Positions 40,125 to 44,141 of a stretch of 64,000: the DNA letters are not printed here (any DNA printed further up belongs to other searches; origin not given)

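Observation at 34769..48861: Unrecognised giant paralog family (three intact genes and one wreck) with a W-x3-P-E-N-N repeat and a conserved Cys core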

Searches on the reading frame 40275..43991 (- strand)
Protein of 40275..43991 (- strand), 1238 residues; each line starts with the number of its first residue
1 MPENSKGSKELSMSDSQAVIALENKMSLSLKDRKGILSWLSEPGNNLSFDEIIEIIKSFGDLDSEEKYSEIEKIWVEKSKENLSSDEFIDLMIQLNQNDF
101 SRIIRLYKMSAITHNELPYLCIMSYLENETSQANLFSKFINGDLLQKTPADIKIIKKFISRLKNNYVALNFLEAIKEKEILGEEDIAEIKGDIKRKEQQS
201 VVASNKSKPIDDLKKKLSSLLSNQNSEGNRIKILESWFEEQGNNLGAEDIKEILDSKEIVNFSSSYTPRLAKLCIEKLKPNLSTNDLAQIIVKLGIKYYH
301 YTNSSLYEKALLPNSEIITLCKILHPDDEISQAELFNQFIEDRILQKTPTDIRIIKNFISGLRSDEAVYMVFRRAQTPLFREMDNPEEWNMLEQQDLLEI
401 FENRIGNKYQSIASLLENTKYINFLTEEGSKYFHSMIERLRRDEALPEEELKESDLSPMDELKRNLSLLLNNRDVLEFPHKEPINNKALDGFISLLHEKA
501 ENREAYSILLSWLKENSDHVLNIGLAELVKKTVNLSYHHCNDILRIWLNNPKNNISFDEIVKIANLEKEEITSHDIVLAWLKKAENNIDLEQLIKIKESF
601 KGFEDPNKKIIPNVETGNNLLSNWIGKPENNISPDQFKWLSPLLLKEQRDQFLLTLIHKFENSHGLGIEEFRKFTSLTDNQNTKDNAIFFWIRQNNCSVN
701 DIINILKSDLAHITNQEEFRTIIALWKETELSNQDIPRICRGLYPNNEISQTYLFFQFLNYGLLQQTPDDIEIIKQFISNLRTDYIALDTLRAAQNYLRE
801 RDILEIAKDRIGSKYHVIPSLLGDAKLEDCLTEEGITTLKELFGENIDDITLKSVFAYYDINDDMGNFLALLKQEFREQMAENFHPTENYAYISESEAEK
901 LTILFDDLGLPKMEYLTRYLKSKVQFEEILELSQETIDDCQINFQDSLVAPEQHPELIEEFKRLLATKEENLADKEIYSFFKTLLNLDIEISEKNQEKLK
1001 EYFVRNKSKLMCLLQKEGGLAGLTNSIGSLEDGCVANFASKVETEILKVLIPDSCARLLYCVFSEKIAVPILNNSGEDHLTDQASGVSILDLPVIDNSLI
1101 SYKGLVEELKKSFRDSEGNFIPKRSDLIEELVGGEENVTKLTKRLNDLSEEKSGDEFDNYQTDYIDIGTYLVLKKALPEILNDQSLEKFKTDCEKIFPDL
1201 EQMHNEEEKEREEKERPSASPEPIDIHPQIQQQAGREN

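Call 6: search_protein_families(library=pfam, proteins=[window:40275-43991:-], max_evalue=0.1)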
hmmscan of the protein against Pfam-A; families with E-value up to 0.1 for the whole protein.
window:40275-43991:- (1238 aa): 4 families
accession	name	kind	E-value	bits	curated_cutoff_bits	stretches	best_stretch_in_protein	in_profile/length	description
PF04433.23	SWIRM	-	0.0017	18.9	28.6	0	541-582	34-77/84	SWIRM domain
PF22453.1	TubZ-like_C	-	0.033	14.6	26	0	1157-1205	66-113/144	Tubulin/FtsZ-like protein TubZ-like, C-terminal domain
PF00750.26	tRNA-synt_1d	-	0.084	12.3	23.3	1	1104-1184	99-177/349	tRNA synthetases class I (R), catalytic domain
PF05288.16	Pox_A3L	-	0.095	13.1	25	0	144-172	33-61/70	Poxvirus A3L Protein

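Call 81: search_protein_families(library=ncbifam, proteins=[window:40275-43991:-], max_evalue=0.01)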
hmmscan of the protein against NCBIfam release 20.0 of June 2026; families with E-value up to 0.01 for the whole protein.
window:40275-43991:- (1238 aa): 0 families

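Call 105: search_protein_families(library=padloc, proteins=[window:40275-43991:-], max_evalue=0.01)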
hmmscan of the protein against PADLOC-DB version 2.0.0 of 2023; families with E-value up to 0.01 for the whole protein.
window:40275-43991:- (1238 aa): 0 families

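Call 106: search_protein_families(library=phrogs, proteins=[window:40275-43991:-], max_evalue=0.01)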
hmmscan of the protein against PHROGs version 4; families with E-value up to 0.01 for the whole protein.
window:40275-43991:- (1238 aa): 0 families
